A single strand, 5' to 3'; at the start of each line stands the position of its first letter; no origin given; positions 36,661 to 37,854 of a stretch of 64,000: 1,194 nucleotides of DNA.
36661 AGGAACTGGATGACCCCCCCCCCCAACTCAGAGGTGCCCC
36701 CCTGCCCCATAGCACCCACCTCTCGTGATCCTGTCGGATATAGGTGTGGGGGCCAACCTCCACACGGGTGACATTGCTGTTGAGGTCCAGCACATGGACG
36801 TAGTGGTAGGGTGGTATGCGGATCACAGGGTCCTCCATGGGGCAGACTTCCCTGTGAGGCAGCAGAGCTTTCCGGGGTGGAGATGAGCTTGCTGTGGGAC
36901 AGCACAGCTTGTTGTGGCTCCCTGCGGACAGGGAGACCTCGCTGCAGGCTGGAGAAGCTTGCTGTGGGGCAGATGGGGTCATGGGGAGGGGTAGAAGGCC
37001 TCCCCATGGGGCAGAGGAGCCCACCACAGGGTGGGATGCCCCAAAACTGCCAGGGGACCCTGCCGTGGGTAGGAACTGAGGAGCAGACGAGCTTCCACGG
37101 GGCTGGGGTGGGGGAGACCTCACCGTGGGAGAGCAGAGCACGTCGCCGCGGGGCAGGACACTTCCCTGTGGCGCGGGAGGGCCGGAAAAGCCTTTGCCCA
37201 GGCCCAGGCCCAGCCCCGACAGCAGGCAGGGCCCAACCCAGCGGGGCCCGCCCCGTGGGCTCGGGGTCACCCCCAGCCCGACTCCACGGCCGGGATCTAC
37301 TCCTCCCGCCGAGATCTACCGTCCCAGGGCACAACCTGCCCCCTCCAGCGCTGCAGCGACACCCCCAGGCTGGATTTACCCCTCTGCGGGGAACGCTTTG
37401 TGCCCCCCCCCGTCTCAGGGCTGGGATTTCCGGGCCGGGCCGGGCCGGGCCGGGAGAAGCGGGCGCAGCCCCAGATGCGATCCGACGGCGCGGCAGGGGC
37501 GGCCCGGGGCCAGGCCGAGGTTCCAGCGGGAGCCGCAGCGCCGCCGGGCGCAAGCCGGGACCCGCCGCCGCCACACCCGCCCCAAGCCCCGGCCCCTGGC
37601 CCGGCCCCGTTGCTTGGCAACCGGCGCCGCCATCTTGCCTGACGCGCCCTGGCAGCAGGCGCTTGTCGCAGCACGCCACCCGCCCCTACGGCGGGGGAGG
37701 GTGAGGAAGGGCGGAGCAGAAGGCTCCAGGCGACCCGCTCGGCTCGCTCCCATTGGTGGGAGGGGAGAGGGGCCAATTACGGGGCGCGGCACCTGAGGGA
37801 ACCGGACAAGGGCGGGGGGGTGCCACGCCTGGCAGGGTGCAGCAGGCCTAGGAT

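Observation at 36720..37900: The satellite array begins about 60-85 bp from the MVP CCAAT boxes and CpG island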

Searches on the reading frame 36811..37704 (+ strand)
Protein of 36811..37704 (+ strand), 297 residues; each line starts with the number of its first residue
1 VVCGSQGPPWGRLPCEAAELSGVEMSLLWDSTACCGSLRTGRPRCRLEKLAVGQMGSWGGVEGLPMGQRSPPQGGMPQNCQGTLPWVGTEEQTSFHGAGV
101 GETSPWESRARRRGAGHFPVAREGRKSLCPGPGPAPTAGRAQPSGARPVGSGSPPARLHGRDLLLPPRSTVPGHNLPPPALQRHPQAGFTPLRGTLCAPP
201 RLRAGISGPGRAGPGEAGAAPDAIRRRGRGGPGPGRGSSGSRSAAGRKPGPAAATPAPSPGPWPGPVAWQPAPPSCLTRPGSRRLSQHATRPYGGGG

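Call 68: search_protein_families(library=pfam, proteins=[window:36811-37704:+], max_evalue=0.001)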
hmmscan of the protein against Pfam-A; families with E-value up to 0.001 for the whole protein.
window:36811-37704:+ (297 aa): 0 families
